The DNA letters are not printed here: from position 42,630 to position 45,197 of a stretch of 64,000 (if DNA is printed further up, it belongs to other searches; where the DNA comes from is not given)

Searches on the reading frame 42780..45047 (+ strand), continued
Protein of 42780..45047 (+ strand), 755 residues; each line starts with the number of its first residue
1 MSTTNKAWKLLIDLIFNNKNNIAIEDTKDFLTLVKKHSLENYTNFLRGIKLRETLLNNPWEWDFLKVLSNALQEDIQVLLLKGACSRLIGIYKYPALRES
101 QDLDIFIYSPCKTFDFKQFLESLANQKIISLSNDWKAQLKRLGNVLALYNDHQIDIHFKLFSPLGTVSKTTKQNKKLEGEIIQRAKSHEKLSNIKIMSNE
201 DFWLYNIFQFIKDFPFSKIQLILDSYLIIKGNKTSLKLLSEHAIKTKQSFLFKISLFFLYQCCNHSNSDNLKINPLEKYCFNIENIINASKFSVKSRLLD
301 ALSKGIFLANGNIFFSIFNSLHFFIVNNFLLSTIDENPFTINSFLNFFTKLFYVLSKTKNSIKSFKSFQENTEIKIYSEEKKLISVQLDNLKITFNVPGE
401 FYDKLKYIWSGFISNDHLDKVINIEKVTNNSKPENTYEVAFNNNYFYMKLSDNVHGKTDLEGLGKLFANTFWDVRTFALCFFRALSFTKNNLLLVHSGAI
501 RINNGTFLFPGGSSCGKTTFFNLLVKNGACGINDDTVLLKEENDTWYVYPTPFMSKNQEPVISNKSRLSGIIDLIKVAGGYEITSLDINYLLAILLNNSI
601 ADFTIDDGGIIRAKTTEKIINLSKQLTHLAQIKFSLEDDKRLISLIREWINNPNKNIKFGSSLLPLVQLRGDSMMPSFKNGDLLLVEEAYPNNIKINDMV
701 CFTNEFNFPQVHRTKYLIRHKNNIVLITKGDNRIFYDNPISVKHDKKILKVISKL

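Call 38: search_protein_families(library=ncbifam, proteins=[P0018, P0019, P0020, P0022, P0023, P0024, P0025, P0026, P0033, P0090], max_evalue=0.01)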
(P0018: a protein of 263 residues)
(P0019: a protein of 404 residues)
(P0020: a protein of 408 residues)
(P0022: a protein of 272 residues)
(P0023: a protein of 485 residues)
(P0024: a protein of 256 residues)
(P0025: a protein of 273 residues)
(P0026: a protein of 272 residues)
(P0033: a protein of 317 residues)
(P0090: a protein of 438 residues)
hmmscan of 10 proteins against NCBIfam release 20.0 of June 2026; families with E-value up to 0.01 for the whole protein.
P0018 (263 aa): 6 families
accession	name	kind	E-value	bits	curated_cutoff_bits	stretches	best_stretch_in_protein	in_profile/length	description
TIGR04249.1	SCM_chp_ScmC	equivalog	4.7e-06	26.2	125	1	94-225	102-239/292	SynChlorMet cassette protein ScmC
NF006821.0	PRK09344.1-3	subfamily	0.00031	19.5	369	1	104-169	188-267/525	phosphoenolpyruvate carboxykinase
TIGR00679.1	hpr-ser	equivalog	0.00045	19.5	240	1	61-175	75-190/300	HPr(Ser) kinase/phosphatase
NF003883.0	PRK05428.2-1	equivalog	0.0045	16.4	252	0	121-183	19-82/189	HPr kinase/phosphorylase-related protein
TIGR04352.1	HprK_rel_A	equivalog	0.0048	16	200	1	37-185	20-165/280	HprK-related kinase A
TIGR03797.1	NHLM_micro_ABC2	equivalog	0.0059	15.1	709.4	1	59-149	412-499/686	NHLP bacteriocin export ABC transporter permease/ATPase subunit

P0019 (404 aa): 6 families
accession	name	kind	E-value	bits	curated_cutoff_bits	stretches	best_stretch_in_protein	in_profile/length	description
TIGR02228.1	sigpep_I_arch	equivalog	2.3e-17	63.3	51.85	1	318-402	33-118/158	signal peptidase I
NF046067.1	SigPepSipWBacil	equivalog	3.4e-12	46.3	190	1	320-399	42-122/189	signal peptidase I SipW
TIGR04352.1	HprK_rel_A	equivalog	7.6e-05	21.9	200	1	135-190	97-151/280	HprK-related kinase A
TIGR04355.1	HprK_rel_B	hypoth_equivalog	0.0012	18.1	200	1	125-194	135-203/351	HprK-related kinase B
TIGR03608.1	L_ocin_972_ABC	subfamily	0.0049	16.4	254.85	0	136-172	13-50/206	putative bacteriocin export ABC transporter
NF006821.0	PRK09344.1-3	subfamily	0.0082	14.8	369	0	122-185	189-264/525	phosphoenolpyruvate carboxykinase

P0020 (408 aa): 5 families
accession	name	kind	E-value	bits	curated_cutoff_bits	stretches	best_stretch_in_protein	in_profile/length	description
TIGR02228.1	sigpep_I_arch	equivalog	3.7e-21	75.6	51.85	1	318-406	30-119/158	signal peptidase I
NF046067.1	SigPepSipWBacil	equivalog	3.4e-12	46.3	190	1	325-404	44-124/189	signal peptidase I SipW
TIGR02227.1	sigpep_I_bact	equivalog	0.00023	21.1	47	1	322-383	23-92/162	signal peptidase I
TIGR04352.1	HprK_rel_A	equivalog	0.0003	20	200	1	130-190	92-151/280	HprK-related kinase A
TIGR03608.1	L_ocin_972_ABC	subfamily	0.0024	17.4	254.85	1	131-170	9-48/206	putative bacteriocin export ABC transporter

P0022 (272 aa): 4 families
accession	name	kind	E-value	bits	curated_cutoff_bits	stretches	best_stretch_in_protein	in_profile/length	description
TIGR04249.1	SCM_chp_ScmC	equivalog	0.00014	21.3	125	1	114-211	123-226/292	SynChlorMet cassette protein ScmC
TIGR04352.1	HprK_rel_A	equivalog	0.00031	19.9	200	1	30-167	18-148/280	HprK-related kinase A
TIGR04520.1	ECF_ATPase_1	equivalog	0.0072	15.8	315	0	110-154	9-54/269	energy-coupling factor transporter ATPase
TIGR00679.1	hpr-ser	equivalog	0.0085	15.4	240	0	118-170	133-186/300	HPr(Ser) kinase/phosphatase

P0023 (485 aa): 5 families
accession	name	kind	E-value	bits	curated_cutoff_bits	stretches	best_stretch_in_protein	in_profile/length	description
TIGR02228.1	sigpep_I_arch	equivalog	3.1e-13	49.9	51.85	1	347-427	38-119/158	signal peptidase I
TIGR04249.1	SCM_chp_ScmC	equivalog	4.1e-07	29.6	125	1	135-259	105-234/292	SynChlorMet cassette protein ScmC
TIGR04355.1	HprK_rel_B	hypoth_equivalog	6e-06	25.6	200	1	156-216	144-203/351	HprK-related kinase B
TIGR00679.1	hpr-ser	equivalog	0.00087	18.6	240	1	151-209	126-183/300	HPr(Ser) kinase/phosphatase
TIGR02227.1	sigpep_I_bact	equivalog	0.0085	16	47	0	347-392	27-75/162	signal peptidase I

P0024 (256 aa): 2 families
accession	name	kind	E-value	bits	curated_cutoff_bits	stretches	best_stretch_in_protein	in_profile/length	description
TIGR04355.1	HprK_rel_B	hypoth_equivalog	0.0012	18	200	1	77-145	125-196/351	HprK-related kinase B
TIGR02673.1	FtsE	equivalog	0.0024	17.6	264.85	1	92-142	12-63/214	cell division ATP-binding protein FtsE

P0025 (273 aa): 8 families
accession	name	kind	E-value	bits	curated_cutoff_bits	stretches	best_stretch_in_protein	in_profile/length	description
TIGR04249.1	SCM_chp_ScmC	equivalog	2.5e-08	33.6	125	1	76-228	75-238/292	SynChlorMet cassette protein ScmC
NF011517.0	PRK14956.1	equivalog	0.0013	17.6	654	1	130-157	38-64/486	DNA polymerase III subunits gamma and tau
NF011514.0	PRK14953.1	equivalog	0.0021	17.1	536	1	133-156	38-61/488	DNA polymerase III subunits gamma and tau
NF004549.0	PRK05896.1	equivalog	0.0022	16.7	578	1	126-160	31-65/642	DNA polymerase III subunits gamma and tau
NF000171.1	ABCF_producer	exception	0.0027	16.2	800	1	128-186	25-81/541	TlrC/CarA/OleB/SrmB family ABC-F type ribosomal protection protein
TIGR00231.1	small_GTP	domain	0.0043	16.8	42.5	0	186-246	102-162/164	GTP-binding protein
TIGR02324.1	CP_lyasePhnL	equivalog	0.0057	16.1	256.3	1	137-171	38-71/224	phosphonate C-P lyase system protein PhnL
NF008442.0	PRK11288.1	equivalog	0.0078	14.5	689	0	137-161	37-61/504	L-arabinose ABC transporter ATP-binding protein AraG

P0026 (272 aa): 10 families
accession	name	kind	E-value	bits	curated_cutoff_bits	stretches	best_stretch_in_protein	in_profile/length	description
TIGR04249.1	SCM_chp_ScmC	equivalog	2.4e-10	40.2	125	1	94-239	104-261/292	SynChlorMet cassette protein ScmC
TIGR00679.1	hpr-ser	equivalog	6.7e-06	25.5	240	1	117-165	132-181/300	HPr(Ser) kinase/phosphatase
TIGR04352.1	HprK_rel_A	equivalog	0.00029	20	200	1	114-161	94-142/280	HprK-related kinase A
NF006821.0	PRK09344.1-3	subfamily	0.00037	19.2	369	1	102-169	188-268/525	phosphoenolpyruvate carboxykinase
TIGR02324.1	CP_lyasePhnL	equivalog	0.0014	18.1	256.3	1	127-161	33-67/224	phosphonate C-P lyase system protein PhnL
TIGR04355.1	HprK_rel_B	hypoth_equivalog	0.0014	17.8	200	1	110-167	138-196/351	HprK-related kinase B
TIGR00152.1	TIGR00152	equivalog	0.0016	18.3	65.55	1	135-220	6-95/188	dephospho-CoA kinase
NF000355.4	ribo_prot_ABC_F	equivalog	0.0022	16.9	380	1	113-171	323-381/499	ribosomal protection-like ABC-F family protein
NF000169.2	ABCF_Sal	exception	0.0048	15.6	725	1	109-171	321-383/542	Sal family ABC-F type ribosomal protection protein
TIGR00958.1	3a01208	subfamily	0.0081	14.5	874.6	0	128-155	507-534/711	antigen peptide transporter 2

P0033 (317 aa): 5 families
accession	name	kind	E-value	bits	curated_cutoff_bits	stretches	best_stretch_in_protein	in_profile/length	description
TIGR02228.1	sigpep_I_arch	equivalog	1.1e-16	61.1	51.85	1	220-304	28-116/158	signal peptidase I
NF046067.1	SigPepSipWBacil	equivalog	1.6e-09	37.6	190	1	226-301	43-120/189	signal peptidase I SipW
TIGR02227.1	sigpep_I_bact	equivalog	3.2e-06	27.1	47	1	213-272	12-76/162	signal peptidase I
TIGR04355.1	HprK_rel_B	hypoth_equivalog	0.00061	19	200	1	22-78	144-198/351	HprK-related kinase B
TIGR02754.1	sod_Ni_protease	equivalog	0.0075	16.7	63.25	0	225-259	2-38/90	nickel-type superoxide dismutase maturation protease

P0090 (438 aa): 6 families
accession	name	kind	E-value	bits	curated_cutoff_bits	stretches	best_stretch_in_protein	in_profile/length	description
TIGR02228.1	sigpep_I_arch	equivalog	1.8e-12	47.4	51.85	1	304-404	21-125/158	signal peptidase I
TIGR04355.1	HprK_rel_B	hypoth_equivalog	5.2e-10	39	200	1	146-204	142-200/351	HprK-related kinase B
NF046067.1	SigPepSipWBacil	equivalog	1.8e-07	31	190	1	320-403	44-131/189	signal peptidase I SipW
TIGR04352.1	HprK_rel_A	equivalog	0.00011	21.4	200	1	145-196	93-144/280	HprK-related kinase A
TIGR04249.1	SCM_chp_ScmC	equivalog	0.0006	19.2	125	1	148-214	125-191/292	SynChlorMet cassette protein ScmC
TIGR02754.1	sod_Ni_protease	equivalog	0.0046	17.4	63.25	0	318-364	2-54/90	nickel-type superoxide dismutase maturation protease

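Call 39: search_protein_families(library=pfam, proteins=[P0018, P0019, P0020, P0022, P0023, P0024, P0025, P0026, P0033, P0090], max_evalue=0.01)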
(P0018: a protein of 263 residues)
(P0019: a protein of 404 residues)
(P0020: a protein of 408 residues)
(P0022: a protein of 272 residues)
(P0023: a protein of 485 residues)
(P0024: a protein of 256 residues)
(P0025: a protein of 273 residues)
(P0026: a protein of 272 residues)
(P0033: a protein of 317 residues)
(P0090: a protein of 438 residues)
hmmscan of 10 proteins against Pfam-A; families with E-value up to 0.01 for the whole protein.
P0018 (263 aa): 5 families
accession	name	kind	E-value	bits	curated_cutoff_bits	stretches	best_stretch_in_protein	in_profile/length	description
PF01293.25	PEPCK_ATP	-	4.7e-06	26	26.5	1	72-167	152-246/465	Phosphoenolpyruvate carboxykinase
PF03193.22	RsgA_GTPase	-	8.3e-05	22.9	30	1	121-154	98-131/174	RsgA GTPase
PF00005.33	ABC_tran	-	0.002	19.2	25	1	130-164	12-45/137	ABC transporter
PF13555.12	AAA_29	-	0.0025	17.9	27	1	126-149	18-46/61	P-loop containing region of AAA domain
PF07475.17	Hpr_kinase_C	-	0.0029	17.6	33.3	1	121-176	10-66/171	HPr Serine kinase C-terminal domain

P0019 (404 aa): 2 families
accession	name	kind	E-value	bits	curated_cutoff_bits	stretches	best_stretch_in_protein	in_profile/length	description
PF00717.28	Peptidase_S24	-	8.9e-05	22.6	23.3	1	311-403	30-116/116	Peptidase S24-like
PF13555.12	AAA_29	-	0.002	18.3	27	0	141-162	16-38/61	P-loop containing region of AAA domain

P0020 (408 aa): 5 families
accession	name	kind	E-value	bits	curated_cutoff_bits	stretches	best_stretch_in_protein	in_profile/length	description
PF00717.28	Peptidase_S24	-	2.3e-05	24.5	23.3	1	309-405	26-115/116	Peptidase S24-like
PF03193.22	RsgA_GTPase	-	0.00028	21.2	30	1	143-169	103-129/174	RsgA GTPase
PF00005.33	ABC_tran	-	0.0034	18.4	25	1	146-171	11-36/137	ABC transporter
PF13555.12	AAA_29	-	0.0037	17.4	27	1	138-162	13-38/61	P-loop containing region of AAA domain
PF13401.12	AAA_22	-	0.0072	17.1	27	0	147-171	6-30/130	AAA domain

P0022 (272 aa): 1 family
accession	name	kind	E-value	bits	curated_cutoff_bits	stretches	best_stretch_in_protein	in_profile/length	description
PF13175.12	AAA_15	-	0.0048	17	32.1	1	123-249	18-83/374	AAA ATPase domain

P0023 (485 aa): 2 families
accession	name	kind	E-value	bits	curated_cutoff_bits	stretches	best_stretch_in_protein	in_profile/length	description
PF13671.12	AAA_33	-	0.00098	19.9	27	1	172-203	3-34/143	AAA domain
PF07475.17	Hpr_kinase_C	-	0.0048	16.9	33.3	1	157-211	7-60/171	HPr Serine kinase C-terminal domain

P0024 (256 aa): 0 families

P0025 (273 aa): 4 families
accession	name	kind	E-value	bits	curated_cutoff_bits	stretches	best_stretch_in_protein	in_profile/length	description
PF00005.33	ABC_tran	-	9.3e-05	23.5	25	1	136-168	14-45/137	ABC transporter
PF12846.13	AAA_10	-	0.00064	19.3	27.5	1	133-247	21-114/362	AAA-like domain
PF03193.22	RsgA_GTPase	-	0.0031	17.8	30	0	130-156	103-129/174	RsgA GTPase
PF13555.12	AAA_29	-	0.0098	16.1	27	0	127-150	15-39/61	P-loop containing region of AAA domain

P0026 (272 aa): 5 families
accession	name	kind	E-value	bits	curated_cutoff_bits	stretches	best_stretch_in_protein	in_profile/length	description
PF00005.33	ABC_tran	-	7.5e-05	23.8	25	1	128-163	11-45/137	ABC transporter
PF07475.17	Hpr_kinase_C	-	0.00068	19.6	33.3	1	118-167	8-58/171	HPr Serine kinase C-terminal domain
PF01293.25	PEPCK_ATP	-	0.0022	17.2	26.5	1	106-169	186-248/465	Phosphoenolpyruvate carboxykinase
PF13555.12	AAA_29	-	0.0036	17.5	27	1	122-145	15-39/61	P-loop containing region of AAA domain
PF03193.22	RsgA_GTPase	-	0.0062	16.8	30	0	124-151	102-129/174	RsgA GTPase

P0033 (317 aa): 2 families
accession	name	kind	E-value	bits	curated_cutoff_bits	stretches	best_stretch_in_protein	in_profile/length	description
PF00717.28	Peptidase_S24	-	0.00028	21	23.3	1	219-275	33-85/116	Peptidase S24-like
PF10502.14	Peptidase_S26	-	0.0023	18.4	22.9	1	213-263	15-67/168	Signal peptidase, peptidase S26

P0090 (438 aa): 1 family
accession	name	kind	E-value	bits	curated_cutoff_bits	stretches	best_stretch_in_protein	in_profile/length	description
PF00717.28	Peptidase_S24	-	0.00013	22.1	23.3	1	299-364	19-84/116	Peptidase S24-like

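Call 56: search_protein_families(library=pfam, proteins=[L006:9070-9957:+, L006:12537-13577:+, L006:13574-14701:+, L006:14702-15820:+, L006:15841-16656:-, L006:16704-17726:+, L006:17731-18804:+, L006:18775-20076:-, L001:12291-12863:-, L009:3510-4085:-], max_evalue=0.01)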
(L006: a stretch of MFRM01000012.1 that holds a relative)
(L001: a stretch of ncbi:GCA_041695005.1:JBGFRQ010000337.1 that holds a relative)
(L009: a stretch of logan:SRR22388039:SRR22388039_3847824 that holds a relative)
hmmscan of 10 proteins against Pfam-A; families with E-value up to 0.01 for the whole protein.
L006:9070-9957:+ (295 aa): 0 families

L006:12537-13577:+ (346 aa): 3 families
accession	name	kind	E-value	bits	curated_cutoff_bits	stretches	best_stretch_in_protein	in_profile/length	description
PF00583.31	Acetyltransf_1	-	9.8e-09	35.9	20.7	1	26-119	6-88/116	Acetyltransferase (GNAT) family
PF13508.13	Acetyltransf_7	-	1.5e-07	32.1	27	1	60-118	5-55/84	Acetyltransferase (GNAT) domain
PF13673.13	Acetyltransf_10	-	0.0006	20.2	23.6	1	59-120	31-81/128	Acetyltransferase (GNAT) domain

L006:13574-14701:+ (375 aa): 3 families
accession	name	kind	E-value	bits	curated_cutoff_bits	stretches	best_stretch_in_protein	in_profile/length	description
PF00535.33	Glycos_transf_2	-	3.5e-29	102.3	23.3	1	12-145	1-131/168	Glycosyl transferase family 2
PF13641.12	Glyco_tranf_2_3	-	1.1e-12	48.9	27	1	11-207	3-196/230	Glycosyltransferase like family 2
PF10111.15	Glyco_tranf_2_2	-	1.8e-09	37.9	27.3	1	12-115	1-104/276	Glycosyltransferase like family 2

L006:14702-15820:+ (372 aa): 3 families
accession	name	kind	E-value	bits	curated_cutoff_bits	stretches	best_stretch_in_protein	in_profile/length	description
PF00535.33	Glycos_transf_2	-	1.9e-28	100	23.3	1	10-142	1-130/168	Glycosyl transferase family 2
PF10111.15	Glyco_tranf_2_2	-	2.2e-14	54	27.3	1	10-205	1-200/276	Glycosyltransferase like family 2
PF13641.12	Glyco_tranf_2_3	-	2.8e-06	28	27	1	13-145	7-136/230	Glycosyltransferase like family 2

L006:15841-16656:- (271 aa): 1 family
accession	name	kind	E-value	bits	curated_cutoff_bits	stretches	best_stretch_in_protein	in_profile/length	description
PF01061.29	ABC2_membrane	-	0.00014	21.9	26.9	1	37-223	15-203/211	ABC-2 type transporter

L006:16704-17726:+ (340 aa): 3 families
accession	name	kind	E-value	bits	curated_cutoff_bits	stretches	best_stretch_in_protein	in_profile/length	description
PF13469.12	Sulfotransfer_3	-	2.7e-32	113.2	27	1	10-239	1-216/216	Sulfotransferase family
PF00685.33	Sulfotransfer_1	-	3.1e-15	56.7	22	1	10-265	3-211/255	Sulfotransferase domain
PF17784.7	Sulfotransfer_4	-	0.00023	21.5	22.8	0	143-192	78-125/215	Sulfotransferase domain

L006:17731-18804:+ (357 aa): 3 families
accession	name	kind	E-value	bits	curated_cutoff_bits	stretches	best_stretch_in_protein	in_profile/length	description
PF13469.12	Sulfotransfer_3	-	2e-31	110.4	27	1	10-238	1-216/216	Sulfotransferase family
PF00685.33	Sulfotransfer_1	-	2.6e-12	47.1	22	1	10-264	3-211/255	Sulfotransferase domain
PF17784.7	Sulfotransfer_4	-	0.00017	21.9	22.8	1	136-212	73-150/215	Sulfotransferase domain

L006:18775-20076:- (433 aa): 2 families
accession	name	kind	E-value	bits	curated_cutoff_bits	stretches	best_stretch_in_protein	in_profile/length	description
PF00266.25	Aminotran_5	-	4.6e-72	243.5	21.5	2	28-252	1-224/371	Aminotransferase class-V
PF01212.27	Beta_elim_lyase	-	1.4e-05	25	27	1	86-206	47-169/288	Beta-eliminating lyase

L001:12291-12863:- (190 aa): 1 family
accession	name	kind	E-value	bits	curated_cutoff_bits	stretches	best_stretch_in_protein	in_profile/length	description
PF13403.11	Hint_2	-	0.00016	22.5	28.4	1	48-89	1-42/147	Hint domain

L009:3510-4085:- (191 aa): 2 families
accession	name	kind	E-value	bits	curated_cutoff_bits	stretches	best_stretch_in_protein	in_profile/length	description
PF13403.11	Hint_2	-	0.00022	22.1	28.4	1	50-89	2-41/147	Hint domain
PF11019.14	DUF2608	-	0.0029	17.6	22.6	1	148-185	135-173/244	Protein of unknown function (DUF2608)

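Call 57: fold_search(model_id=the predicted structure, library=pdb)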
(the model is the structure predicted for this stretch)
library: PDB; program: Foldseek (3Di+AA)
matches with E <= 10: 313; with E <= 0.001: 0
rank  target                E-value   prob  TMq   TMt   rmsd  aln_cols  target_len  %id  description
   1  7p2p_A                9.9e-03  1.00  0.12  0.49   6.3       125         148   22  Human Signal Peptidase Complex Paralog A (SPC-A) (released 2021-10-06)
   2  7p2q_A                1.1e-02  1.00  0.12  0.49   6.9       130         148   22  Human Signal Peptidase Complex Paralog C (SPC-C) (released 2021-10-06)
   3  8an4_B                1.8e-02  1.00  0.18  0.60   5.0       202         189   14  MenT1 toxin (rv0078a) from Mycobacterium tuberculosis H37Rv (released 2023-08-02)
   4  4wse_B                6.4e-02  0.66  0.16  0.23  14.3       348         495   13  Crystal structure of the Mimivirus polyadenylate synthase (released 2015-04-01)
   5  4wvj_A                2.1e-01  0.99  0.10  0.14   7.1       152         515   14  Crystal structure of the Type-I signal peptidase from Staphylococcus aureus (SpsB) in complex with an inhibitor peptid (released 2015-09-23)
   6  1f39_A                2.3e-01  0.97  0.10  0.52   4.9       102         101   20  CRYSTAL STRUCTURE OF THE LAMBDA REPRESSOR C-TERMINAL DOMAIN (released 2000-07-26)
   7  8t2d_A                2.3e-01  0.95  0.07  0.34   5.1        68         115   13  Ubiquitin variant i53:Mutant T12Y.T14E.L67R with 53BP1 Tudor domain (released 2024-03-27)
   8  1m1g_D                3.3e-01  0.10  0.06  0.16  21.2       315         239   11  Crystal Structure of Aquifex aeolicus N-utilization substance G (NusG), Space Group P2(1) (released 2003-02-04)
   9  4n31_A                3.4e-01  0.99  0.11  0.49   7.1       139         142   12  Structure and activity of Streptococcus pyogenes SipA: a signal peptidase homologue essential for pilus polymerisation (released 2014-08-20)
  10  8eom_A                4.2e-01  0.77  0.06  0.31   5.2        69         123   10  TUDOR DOMAIN OF TUMOR SUPPRESSOR P53BP1 WITH MFP-5973 (released 2023-01-18)
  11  1npp_B                4.2e-01  0.06  0.05  0.13  22.8       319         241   10  CRYSTAL STRUCTURE OF AQUIFEX AEOLICUS NUSG IN P2(1) (released 2003-03-11)
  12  3lh0_A                4.6e-01  0.85  0.06  0.33   5.0        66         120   12  Crystal structure of the 53BP1 tandem tudor domain in complex with p53K372me2 (released 2010-03-23)
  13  4wvg_A                4.9e-01  0.96  0.10  0.14   7.3       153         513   14  Crystal structure of the Type-I signal peptidase from Staphylococcus aureus (SpsB). (released 2015-09-23)
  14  5zcj_C                4.9e-01  0.85  0.07  0.33   5.1        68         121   13  Crystal structure of complex (released 2018-06-27)
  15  1m1g_A                4.9e-01  0.10  0.07  0.18  21.3       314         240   10  Crystal Structure of Aquifex aeolicus N-utilization substance G (NusG), Space Group P2(1) (released 2003-02-04)
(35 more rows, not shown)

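Call 84: search_protein_families(library=padloc, proteins=[window:42780-45047:+], max_evalue=0.001)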
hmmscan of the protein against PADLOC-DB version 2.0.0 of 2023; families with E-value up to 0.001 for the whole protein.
window:42780-45047:+ (755 aa): 0 families
